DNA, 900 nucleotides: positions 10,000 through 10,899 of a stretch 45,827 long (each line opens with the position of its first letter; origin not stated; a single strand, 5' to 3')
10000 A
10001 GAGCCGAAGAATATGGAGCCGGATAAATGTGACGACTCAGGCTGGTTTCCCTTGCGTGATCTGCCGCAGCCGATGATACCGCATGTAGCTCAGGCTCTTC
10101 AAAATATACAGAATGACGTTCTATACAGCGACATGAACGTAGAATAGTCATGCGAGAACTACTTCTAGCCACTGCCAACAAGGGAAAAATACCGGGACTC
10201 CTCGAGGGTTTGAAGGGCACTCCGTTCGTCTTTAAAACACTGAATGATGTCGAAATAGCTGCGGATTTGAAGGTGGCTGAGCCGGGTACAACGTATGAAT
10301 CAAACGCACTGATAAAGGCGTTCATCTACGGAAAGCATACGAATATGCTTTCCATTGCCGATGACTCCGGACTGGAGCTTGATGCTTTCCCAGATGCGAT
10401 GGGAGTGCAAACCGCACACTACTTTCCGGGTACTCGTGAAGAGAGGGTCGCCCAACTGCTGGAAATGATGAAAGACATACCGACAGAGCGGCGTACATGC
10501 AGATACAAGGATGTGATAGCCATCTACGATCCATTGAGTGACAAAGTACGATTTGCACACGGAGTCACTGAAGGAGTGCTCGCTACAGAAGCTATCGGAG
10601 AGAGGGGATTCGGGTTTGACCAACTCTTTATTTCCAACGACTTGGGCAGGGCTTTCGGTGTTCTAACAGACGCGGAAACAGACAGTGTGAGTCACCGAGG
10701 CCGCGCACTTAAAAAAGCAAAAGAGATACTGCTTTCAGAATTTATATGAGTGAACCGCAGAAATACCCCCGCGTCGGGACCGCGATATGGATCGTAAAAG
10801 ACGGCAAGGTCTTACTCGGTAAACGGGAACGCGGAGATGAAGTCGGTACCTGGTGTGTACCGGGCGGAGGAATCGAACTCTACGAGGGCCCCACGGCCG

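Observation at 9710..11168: Three nucleotide house-cleaning genes (NUDIX, RdgB/HAM1, NUDIX) inserted inside the ATP synthase operon between atpG and atpD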

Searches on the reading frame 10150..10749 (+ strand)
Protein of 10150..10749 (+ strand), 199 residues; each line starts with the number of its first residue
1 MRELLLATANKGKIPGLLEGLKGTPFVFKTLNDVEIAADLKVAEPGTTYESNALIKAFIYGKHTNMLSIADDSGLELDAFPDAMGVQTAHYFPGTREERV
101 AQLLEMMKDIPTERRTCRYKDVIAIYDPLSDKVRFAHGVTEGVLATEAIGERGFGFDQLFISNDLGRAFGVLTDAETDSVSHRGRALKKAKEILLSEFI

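Call 3: search_protein_families(library=pfam, proteins=[window:10150-10749:+], max_evalue=0.01)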
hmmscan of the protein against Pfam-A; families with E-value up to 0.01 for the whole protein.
window:10150-10749:+ (199 aa): 1 family
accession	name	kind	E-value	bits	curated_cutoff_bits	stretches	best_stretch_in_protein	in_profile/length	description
PF01725.21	Ham1p_like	-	1.2e-38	133.4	22.5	1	4-192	1-185/186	Ham1 family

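Call 4: search_protein_families(library=ncbifam, proteins=[window:10150-10749:+], max_evalue=0.01)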
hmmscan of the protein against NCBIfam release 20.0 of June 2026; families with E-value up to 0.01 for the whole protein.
window:10150-10749:+ (199 aa): 8 families
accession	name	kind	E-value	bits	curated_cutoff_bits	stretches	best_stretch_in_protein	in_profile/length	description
NF011397.0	PRK14822.1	equivalog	6.1e-40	136.7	234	1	1-194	1-193/201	XTP/dITP diphosphatase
TIGR00042.1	TIGR00042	equivalog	1.5e-32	112.5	145.35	1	4-194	2-183/184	RdgB/HAM1 family non-canonical purine NTP pyrophosphatase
NF011399.0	PRK14824.1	subfamily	3.5e-29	101.7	267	1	2-195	3-201/206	putative deoxyribonucleotide triphosphate pyrophosphatase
NF011401.0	PRK14826.1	equivalog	9.8e-29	100.4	268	1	4-194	11-216/226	putative deoxyribonucleotide triphosphate pyrophosphatase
NF011398.0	PRK14823.1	equivalog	1.2e-27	97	272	1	3-195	2-189/191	non-canonical purine NTP diphosphatase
NF002698.0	PRK02491.1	equivalog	6.5e-22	78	301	1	4-193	130-319/328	nucleoside-triphosphate diphosphatase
NF011396.0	PRK14821.1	equivalog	1.2e-19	70.6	203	1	3-196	2-182/185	XTP/dITP diphosphatase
NF011400.0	PRK14825.1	equivalog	1.7e-10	41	246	1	1-196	1-196/199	putative deoxyribonucleotide triphosphate pyrophosphatase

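Call 9: find_homologous_proteins(query=window:10150-10749:+, max_evalue=1e-10)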
Query window:10150-10749:+ (199 aa): 4731 proteins with E <= 1e-10 among 5493 candidates; the best 120 are listed.
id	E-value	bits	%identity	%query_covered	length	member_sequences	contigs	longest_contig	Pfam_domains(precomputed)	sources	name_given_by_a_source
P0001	2.8e-125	433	100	100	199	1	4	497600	PF01725.22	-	-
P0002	2.7e-100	352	79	100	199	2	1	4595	PF01725.22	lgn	-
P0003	3.4e-100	351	78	100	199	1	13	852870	PF01725.22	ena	-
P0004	3.5e-100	351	78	100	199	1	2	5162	PF01725.22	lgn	-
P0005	4.9e-100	351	77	100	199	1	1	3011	PF01725.22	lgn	-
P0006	2.5e-99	349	77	100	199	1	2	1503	PF01725.22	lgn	-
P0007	5.1e-99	348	77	100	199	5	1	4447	PF01725.22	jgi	jgi:XTP/dITP diphosphohydrolase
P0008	8.4e-99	347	77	100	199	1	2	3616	PF01725.22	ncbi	-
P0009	1.9e-97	343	76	100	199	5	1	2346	PF01725.22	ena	-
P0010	2.2e-97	342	77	100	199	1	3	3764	PF01725.22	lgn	-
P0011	1.0e-92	327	74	100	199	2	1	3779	PF01725.22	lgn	-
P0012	4.4e-92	325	73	100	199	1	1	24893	PF01725.22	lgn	-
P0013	4.7e-91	322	73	100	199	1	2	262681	PF01725.22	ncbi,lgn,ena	-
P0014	7.5e-83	295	67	100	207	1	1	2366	PF01725.22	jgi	jgi:non-canonical purine NTP pyrophosphatase (RdgB/HAM1 family)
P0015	3.0e-78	280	64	100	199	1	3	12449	PF01725.22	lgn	-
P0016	1.6e-75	271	63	100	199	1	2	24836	PF01725.22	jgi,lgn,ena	-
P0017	2.3e-74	267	64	99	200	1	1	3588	PF01725.22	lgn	-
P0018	2.0e-73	264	61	100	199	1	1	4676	PF01725.22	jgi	jgi:XTP/dITP diphosphohydrolase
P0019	3.5e-73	263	60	100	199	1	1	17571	PF01725.22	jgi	jgi:XTP/dITP diphosphohydrolase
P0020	8.2e-72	259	60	100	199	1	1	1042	PF01725.22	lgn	-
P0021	3.9e-70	253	60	97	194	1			PF01725.22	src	-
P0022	3.1e-68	247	60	99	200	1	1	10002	PF01725.22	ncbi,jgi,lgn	jgi:XTP/dITP diphosphohydrolase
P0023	3.5e-66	241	58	99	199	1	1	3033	PF01725.22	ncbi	-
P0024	3.0e-65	238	58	99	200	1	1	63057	PF01725.22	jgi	jgi:XTP/dITP diphosphohydrolase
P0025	1.5e-64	235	57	100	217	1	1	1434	PF01725.22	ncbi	-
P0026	6.7e-64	233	56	100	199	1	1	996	PF01725.22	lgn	-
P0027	8.0e-64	233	75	71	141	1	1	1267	PF01725.22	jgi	jgi:XTP/dITP diphosphohydrolase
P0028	1.6e-58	216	51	100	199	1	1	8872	PF01725.22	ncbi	-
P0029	1.7e-58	216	54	100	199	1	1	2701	PF01725.22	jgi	jgi:XTP/dITP diphosphohydrolase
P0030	3.0e-56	208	50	100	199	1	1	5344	PF01725.22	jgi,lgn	jgi:XTP/dITP diphosphohydrolase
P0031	5.0e-55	204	49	100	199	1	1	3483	PF01725.22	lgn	-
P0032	9.4e-55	203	50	99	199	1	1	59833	PF01725.22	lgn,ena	-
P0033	1.4e-54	203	50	100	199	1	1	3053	PF01725.22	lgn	-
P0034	1.4e-53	199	52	100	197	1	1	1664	PF01725.22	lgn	-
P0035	1.4e-52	196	49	99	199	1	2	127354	PF01725.22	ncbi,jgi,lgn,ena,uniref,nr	ncbi:non-canonical purine NTP pyrophosphatase, RdgB/HAM1 family [Candidatus Kaiserbacteria bacterium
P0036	7.0e-52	194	52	93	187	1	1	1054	PF01725.22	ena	-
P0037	3.1e-51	192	50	100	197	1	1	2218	PF01725.22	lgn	-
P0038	7.7e-51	191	49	100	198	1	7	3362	PF01725.22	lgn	-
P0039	2.5e-50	189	48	100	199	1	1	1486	PF01725.22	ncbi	-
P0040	9.0e-50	187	47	100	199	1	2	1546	PF01725.22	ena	-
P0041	9.9e-50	187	46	97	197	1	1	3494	PF01725.22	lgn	-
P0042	1.0e-49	187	49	99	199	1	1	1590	PF01725.22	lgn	-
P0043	3.4e-49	185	47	100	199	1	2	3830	PF01725.22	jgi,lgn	-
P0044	4.4e-49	185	47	100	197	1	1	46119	PF01725.22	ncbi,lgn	-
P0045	1.3e-48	183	50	97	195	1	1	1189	PF01725.22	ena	-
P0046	4.9e-48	181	47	99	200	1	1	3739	PF01725.22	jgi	jgi:XTP/dITP diphosphohydrolase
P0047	9.1e-48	181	45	99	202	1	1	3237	PF01725.22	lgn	-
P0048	9.4e-47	177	49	100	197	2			PF01725.22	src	-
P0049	1.1e-45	174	47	100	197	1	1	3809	PF01725.22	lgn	-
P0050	2.8e-44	169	45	97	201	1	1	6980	PF01725.22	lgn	-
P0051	4.1e-44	169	45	100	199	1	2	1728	PF01725.22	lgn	-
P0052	1.5e-43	167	47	100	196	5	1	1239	PF01725.22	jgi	jgi:XTP/dITP diphosphohydrolase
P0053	1.7e-43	167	43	99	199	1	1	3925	PF01725.22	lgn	-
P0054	1.8e-43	167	47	100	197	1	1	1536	PF01725.22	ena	-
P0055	2.1e-43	166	45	99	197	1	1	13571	PF01725.22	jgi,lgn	-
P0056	4.1e-43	165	45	100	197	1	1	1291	PF01725.22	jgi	jgi:XTP/dITP diphosphohydrolase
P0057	5.0e-43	165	46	100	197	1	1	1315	PF01725.22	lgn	-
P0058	6.4e-43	165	44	97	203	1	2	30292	PF01725.22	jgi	jgi:XTP/dITP diphosphohydrolase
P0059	8.7e-43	164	45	97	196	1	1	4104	PF01725.22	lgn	-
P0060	1.5e-42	164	44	97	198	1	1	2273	PF01725.22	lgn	-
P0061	1.5e-42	163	46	100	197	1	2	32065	PF01725.22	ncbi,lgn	-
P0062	2.4e-42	163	45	98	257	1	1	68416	PF01725.22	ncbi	-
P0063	6.9e-42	161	57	67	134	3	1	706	PF01725.22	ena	-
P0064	2.0e-41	160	43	99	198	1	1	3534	PF01725.22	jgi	jgi:XTP/dITP diphosphohydrolase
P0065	9.1e-41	158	42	99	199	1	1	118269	PF01725.22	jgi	jgi:XTP/dITP diphosphohydrolase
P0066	2.1e-40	157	44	99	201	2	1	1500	PF01725.22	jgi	jgi:XTP/dITP diphosphohydrolase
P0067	2.2e-39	153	41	99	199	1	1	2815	PF01725.22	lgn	-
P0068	5.2e-39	152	43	100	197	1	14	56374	PF01725.22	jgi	jgi:XTP/dITP diphosphohydrolase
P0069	7.7e-38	148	43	100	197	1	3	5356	PF01725.22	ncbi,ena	-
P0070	8.9e-37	145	41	100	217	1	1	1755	PF01725.22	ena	-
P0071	3.7e-35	139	43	97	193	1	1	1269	PF01725.22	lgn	-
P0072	4.0e-35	139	41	97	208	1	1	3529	PF01725.22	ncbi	-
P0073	1.1e-34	138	41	90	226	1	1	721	PF01725.22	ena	-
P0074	1.6e-34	137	43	96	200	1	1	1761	PF01725.22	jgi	jgi:XTP/dITP diphosphohydrolase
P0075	5.7e-34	136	44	93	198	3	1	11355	PF01725.22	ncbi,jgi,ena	-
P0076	7.9e-34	135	42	96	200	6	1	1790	PF01725.22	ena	-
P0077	1.1e-33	135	42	99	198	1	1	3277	PF01725.22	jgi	jgi:XTP/dITP diphosphohydrolase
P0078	1.5e-33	134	42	96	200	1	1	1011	PF01725.22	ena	-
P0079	1.5e-33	134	42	96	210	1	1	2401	PF01725.22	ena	-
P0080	1.6e-33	134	42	96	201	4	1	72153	PF01725.22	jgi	jgi:XTP/dITP diphosphohydrolase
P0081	1.9e-33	134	41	97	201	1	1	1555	PF01725.22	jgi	jgi:XTP/dITP diphosphohydrolase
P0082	3.2e-33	133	43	93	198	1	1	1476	PF01725.22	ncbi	-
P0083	4.8e-33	133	41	97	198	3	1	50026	PF01725.22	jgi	jgi:XTP/dITP diphosphohydrolase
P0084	5.6e-33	132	41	99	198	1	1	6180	PF01725.22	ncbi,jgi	-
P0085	6.0e-33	132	36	97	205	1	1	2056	PF01725.22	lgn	-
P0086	6.4e-33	132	43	96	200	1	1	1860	PF01725.22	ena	-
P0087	7.7e-33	132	42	96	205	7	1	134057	PF01725.22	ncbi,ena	-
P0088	9.8e-33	132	44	97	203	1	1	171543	PF01725.22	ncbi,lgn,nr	ncbi:MAG: RdgB/HAM1 family non-canonical purine NTP pyrophosphatase [Dehalococcoidia bacterium]|nr:R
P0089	1.4e-32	131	44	97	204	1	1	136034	PF01725.22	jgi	jgi:XTP/dITP diphosphohydrolase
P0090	1.6e-32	131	42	97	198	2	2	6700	PF01725.22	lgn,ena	-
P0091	1.7e-32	131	41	97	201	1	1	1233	PF01725.22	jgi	jgi:XTP/dITP diphosphohydrolase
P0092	1.9e-32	131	42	93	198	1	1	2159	PF01725.22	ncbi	-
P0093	2.1e-32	130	41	97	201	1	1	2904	PF01725.22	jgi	jgi:XTP/dITP diphosphohydrolase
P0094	2.1e-32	130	42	96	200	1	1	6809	PF01725.22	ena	-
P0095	2.2e-32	130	42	97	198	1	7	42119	PF01725.22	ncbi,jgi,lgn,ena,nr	ncbi:MAG TPA: XTP/dITP diphosphatase [Ktedonobacteraceae bacterium]|nr:XTP/dITP diphosphatase [Ktedo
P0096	2.5e-32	130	41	97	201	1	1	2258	PF01725.22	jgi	jgi:XTP/dITP diphosphohydrolase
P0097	2.5e-32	130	40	98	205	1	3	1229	PF01725.22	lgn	-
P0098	2.6e-32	130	41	97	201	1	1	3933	PF01725.22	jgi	jgi:XTP/dITP diphosphohydrolase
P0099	3.0e-32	130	40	98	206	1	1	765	PF01725.22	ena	-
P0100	3.4e-32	130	42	93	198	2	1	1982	PF01725.22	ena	-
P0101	3.7e-32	130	42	96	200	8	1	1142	PF01725.22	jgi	-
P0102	4.0e-32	130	41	93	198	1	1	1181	PF01725.22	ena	-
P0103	4.5e-32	129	43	97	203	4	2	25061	PF01725.22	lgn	-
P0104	5.0e-32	129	41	97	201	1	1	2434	PF01725.22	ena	-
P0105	5.1e-32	129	42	96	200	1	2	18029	PF01725.22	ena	-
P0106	5.2e-32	129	42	96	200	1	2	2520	PF01725.22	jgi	-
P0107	6.4e-32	129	39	98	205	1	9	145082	PF01725.22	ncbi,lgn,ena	-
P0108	6.7e-32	129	41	93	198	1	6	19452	PF01725.22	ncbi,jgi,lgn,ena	-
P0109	7.5e-32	129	41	97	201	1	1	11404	PF01725.22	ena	-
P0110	9.4e-32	128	43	97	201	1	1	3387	PF01725.22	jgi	-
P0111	1.0e-31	128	41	97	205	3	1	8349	PF01725.22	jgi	jgi:XTP/dITP diphosphohydrolase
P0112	1.3e-31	128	41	97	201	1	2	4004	PF01725.22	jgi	jgi:XTP/dITP diphosphohydrolase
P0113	1.3e-31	128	41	97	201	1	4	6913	PF01725.22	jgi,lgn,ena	jgi:XTP/dITP diphosphohydrolase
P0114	1.3e-31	128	41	93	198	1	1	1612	PF01725.22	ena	-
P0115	1.3e-31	128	42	96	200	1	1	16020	PF01725.22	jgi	-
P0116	1.3e-31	128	41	97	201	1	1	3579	PF01725.22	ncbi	-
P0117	1.6e-31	128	40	96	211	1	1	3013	PF01725.22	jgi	jgi:XTP/dITP diphosphohydrolase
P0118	1.7e-31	127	41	97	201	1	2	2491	PF01725.22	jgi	jgi:XTP/dITP diphosphohydrolase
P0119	1.7e-31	127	41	97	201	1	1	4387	PF01725.22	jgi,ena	jgi:XTP/dITP diphosphohydrolase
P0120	1.8e-31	127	41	93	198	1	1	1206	PF01725.22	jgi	jgi:XTP/dITP diphosphohydrolase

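Call 20: search_solved_structures(query=window:10150-10749:+, max_evalue=0.001, show_alignments=1)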
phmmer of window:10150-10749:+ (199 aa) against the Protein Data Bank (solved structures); distinct sequences matched with E-value up to 0.001: 10.
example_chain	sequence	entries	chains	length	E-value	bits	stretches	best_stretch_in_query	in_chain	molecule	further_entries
1k7k_A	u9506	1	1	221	1.7e-25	93.2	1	1-191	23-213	Hypothetical protein yggV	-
2pyu_A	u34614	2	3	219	2.1e-24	89.6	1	1-191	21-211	Inosine Triphosphate Pyrophosphatase RdgB | HAM1 protein homolog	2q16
3tqu_A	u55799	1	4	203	9.3e-24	87.5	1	1-198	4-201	Non-canonical purine NTP pyrophosphatase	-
6wwd_A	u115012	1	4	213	1.2e-23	87.1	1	5-189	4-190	dITP/XTP pyrophosphatase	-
4bnq_A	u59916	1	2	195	3e-18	69.5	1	1-191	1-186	NON-CANONICAL PURINE NTP PYROPHOSPHATASE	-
1vp2_A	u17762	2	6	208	2.4e-15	60.1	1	39-194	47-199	Putative Xanthosine triphosphate pyrophosphatase/HAM1 protein homolog | Nucleoside-triphosphatase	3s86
2e5x_A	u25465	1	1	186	4.5e-11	46.1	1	69-191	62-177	Hypothetical protein PH1917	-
1v7r_A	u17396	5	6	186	4.5e-11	46.1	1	69-191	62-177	hypothetical protein PH1917 | NTPASE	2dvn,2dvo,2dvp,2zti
1b78_A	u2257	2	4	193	3.3e-09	40.1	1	21-196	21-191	PYROPHOSPHATASE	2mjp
8ji1_A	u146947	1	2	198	3.4e-06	30.2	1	24-197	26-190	Inosine triphosphate pyrophosphatase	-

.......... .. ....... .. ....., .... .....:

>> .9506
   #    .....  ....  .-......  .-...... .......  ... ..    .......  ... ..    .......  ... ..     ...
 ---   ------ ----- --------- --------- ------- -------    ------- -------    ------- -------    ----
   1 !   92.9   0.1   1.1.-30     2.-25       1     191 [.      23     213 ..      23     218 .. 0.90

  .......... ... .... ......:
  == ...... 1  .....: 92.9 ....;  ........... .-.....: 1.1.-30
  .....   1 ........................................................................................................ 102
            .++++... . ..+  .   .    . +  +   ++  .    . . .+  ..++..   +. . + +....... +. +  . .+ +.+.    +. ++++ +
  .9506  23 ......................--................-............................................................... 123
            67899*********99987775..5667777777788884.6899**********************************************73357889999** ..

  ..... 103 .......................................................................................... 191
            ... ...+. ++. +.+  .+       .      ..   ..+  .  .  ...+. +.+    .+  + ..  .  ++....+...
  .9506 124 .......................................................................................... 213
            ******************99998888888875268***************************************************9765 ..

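Call 33: search_protein_families(library=padloc, proteins=[window:10150-10749:+], max_evalue=0.01)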
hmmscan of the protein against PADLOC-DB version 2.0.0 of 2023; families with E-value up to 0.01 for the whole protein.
window:10150-10749:+ (199 aa): 0 families

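Call 34: find_encoding_contigs(protein=P0062, flank=6000, max_places=2)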
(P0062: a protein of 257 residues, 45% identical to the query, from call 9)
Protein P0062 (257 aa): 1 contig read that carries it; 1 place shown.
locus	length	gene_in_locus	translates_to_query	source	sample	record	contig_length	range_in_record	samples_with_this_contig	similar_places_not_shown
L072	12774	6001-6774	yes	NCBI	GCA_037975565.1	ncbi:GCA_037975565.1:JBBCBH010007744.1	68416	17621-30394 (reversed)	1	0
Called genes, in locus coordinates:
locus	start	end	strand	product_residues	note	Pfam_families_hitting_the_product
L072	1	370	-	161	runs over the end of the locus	-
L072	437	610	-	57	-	-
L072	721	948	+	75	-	PF00137:ATP-synt_C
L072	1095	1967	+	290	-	PF00430:ATP-synt_B, PF00213:OSCP (weak)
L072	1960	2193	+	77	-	-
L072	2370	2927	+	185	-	PF00006:ATP-synt_ab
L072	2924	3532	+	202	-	PF00306:ATP-synt_ab_C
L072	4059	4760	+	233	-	PF01966:HD (weak), PF12917:YfbR-like, PF13023:HD_3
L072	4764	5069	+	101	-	PF00231:ATP-synt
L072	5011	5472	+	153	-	PF00231:ATP-synt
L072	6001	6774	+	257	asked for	PF01725:Ham1p_like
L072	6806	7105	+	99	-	PF00293:NUDIX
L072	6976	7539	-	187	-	-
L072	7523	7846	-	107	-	-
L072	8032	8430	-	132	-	-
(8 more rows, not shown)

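Call 35: find_encoding_contigs(protein=P0065, flank=6000, max_places=2)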
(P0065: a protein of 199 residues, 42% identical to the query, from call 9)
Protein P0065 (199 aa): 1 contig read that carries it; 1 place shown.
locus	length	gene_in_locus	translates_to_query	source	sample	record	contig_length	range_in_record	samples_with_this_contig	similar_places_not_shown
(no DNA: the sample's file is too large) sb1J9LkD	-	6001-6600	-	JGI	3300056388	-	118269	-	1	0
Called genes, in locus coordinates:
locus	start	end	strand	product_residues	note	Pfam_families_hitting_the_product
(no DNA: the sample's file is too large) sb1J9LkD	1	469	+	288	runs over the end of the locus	PF12146:Hydrolase_4, PF00561:Abhydrolase_1 (weak), PF12697:Abhydrolase_6, PF08538:DUF1749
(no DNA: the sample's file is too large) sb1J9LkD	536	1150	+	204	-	PF02469:Fasciclin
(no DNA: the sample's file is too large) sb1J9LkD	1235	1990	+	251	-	PF00119:ATP-synt_A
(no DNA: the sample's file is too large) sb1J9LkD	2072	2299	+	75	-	PF00137:ATP-synt_C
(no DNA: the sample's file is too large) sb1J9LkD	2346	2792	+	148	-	PF00430:ATP-synt_B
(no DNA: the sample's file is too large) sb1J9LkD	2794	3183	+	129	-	PF00213:OSCP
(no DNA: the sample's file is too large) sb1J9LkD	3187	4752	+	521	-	PF02874:ATP-synt_ab_N (weak), PF00006:ATP-synt_ab, PF00306:ATP-synt_ab_C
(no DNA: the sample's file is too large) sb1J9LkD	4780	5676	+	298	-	PF00231:ATP-synt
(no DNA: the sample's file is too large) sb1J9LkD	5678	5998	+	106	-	-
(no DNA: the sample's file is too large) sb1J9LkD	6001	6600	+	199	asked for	PF01725:Ham1p_like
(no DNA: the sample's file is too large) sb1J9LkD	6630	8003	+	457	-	PF02874:ATP-synt_ab_N, PF00006:ATP-synt_ab, PF22919:ATP-synt_VA_C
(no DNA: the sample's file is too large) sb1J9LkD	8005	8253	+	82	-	PF02823:ATP-synt_DE_N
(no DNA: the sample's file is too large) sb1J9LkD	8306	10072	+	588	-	-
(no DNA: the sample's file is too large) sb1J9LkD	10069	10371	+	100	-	PF12647:RNHCP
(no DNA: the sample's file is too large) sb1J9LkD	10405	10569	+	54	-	-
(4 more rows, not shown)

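Call 36: find_encoding_contigs(protein=P0068, flank=5000, max_places=1)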
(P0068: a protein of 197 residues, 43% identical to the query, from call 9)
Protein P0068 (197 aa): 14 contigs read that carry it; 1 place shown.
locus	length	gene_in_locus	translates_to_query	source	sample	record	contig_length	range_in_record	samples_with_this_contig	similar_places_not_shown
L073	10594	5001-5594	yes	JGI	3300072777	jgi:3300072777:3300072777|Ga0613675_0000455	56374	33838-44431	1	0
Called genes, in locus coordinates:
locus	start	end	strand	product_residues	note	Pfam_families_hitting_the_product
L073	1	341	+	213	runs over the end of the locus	PF02469:Fasciclin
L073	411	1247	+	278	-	PF00119:ATP-synt_A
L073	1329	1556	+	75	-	PF00137:ATP-synt_C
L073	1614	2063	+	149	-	-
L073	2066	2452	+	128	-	PF00213:OSCP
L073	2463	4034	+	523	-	PF02874:ATP-synt_ab_N (weak), PF00006:ATP-synt_ab, PF00306:ATP-synt_ab_C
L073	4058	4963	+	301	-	PF00231:ATP-synt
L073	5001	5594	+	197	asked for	PF01725:Ham1p_like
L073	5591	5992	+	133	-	PF00293:NUDIX, PF14815:NUDIX_4 (weak)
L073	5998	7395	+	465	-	PF02874:ATP-synt_ab_N, PF00006:ATP-synt_ab, PF22919:ATP-synt_VA_C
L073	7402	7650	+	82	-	PF02823:ATP-synt_DE_N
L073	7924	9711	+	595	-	-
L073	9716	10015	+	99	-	PF12647:RNHCP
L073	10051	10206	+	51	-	-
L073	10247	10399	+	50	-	-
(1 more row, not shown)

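Call 37: find_encoding_contigs(protein=P0087, flank=5000, max_places=1)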
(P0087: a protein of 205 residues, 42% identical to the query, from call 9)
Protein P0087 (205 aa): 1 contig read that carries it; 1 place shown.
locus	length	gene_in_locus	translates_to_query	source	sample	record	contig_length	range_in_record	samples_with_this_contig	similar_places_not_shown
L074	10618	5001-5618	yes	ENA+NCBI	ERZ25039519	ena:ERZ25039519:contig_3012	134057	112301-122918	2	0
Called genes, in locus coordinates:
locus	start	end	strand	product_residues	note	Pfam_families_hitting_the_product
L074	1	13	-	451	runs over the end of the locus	PF05496:RuvB_N, PF00004:AAA, PF07728:AAA_5 (weak), PF13173:AAA_14, PF16193:AAA_assoc_2, PF12002:MgsA_C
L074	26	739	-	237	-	PF18978:DUF5714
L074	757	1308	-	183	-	PF00881:Nitroreductase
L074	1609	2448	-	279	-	PF01875:Memo, PF01871:AMMECR1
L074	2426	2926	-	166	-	PF01875:Memo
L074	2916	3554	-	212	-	PF04055:Radical_SAM (weak)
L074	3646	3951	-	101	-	-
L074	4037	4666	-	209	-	PF23023:Anti-Pycsar_Apyc1 (weak), PF00753:Lactamase_B, PF12706:Lactamase_B_2 (weak)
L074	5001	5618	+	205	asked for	PF01725:Ham1p_like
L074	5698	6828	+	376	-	PF00712:DNA_pol3_beta, PF02767:DNA_pol3_beta_2, PF02768:DNA_pol3_beta_3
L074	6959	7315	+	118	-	PF09685:MamF_MmsF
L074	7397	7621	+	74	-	-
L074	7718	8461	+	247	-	PF01582:TIR, PF13676:TIR_2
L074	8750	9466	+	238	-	-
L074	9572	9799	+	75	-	-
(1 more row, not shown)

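Call 38: find_encoding_contigs(protein=P0058, flank=5000, max_places=1)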
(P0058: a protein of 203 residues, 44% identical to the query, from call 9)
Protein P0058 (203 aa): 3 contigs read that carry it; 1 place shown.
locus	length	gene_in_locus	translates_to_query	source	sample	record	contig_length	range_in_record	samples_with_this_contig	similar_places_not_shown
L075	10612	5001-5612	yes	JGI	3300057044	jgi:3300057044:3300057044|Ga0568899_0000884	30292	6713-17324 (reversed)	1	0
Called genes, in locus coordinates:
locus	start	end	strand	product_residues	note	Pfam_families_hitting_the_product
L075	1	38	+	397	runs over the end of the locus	PF13439:Glyco_transf_4 (weak), PF20706:GT4-conflict (weak), PF00534:Glycos_transf_1, PF13692:Glyco_trans_1_4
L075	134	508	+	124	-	PF13366:PDDEXK_3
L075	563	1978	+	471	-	PF09852:DUF2079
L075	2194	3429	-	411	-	PF22025:ThiI_fer, PF02926:THUMP, PF02568:ThiI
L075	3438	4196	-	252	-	PF08843:AbiEii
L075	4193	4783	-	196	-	-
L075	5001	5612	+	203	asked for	PF01725:Ham1p_like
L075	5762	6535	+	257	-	-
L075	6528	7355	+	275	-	PF01149:Fapy_DNA_glyco, PF06831:H2TH, PF06827:zf-FPG_IleRS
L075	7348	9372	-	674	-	PF01326:PPDK_N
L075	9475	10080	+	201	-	PF01300:Sua5_yciO_yrdC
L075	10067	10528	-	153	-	PF03551:PadR, PF13601:HTH_34 (weak)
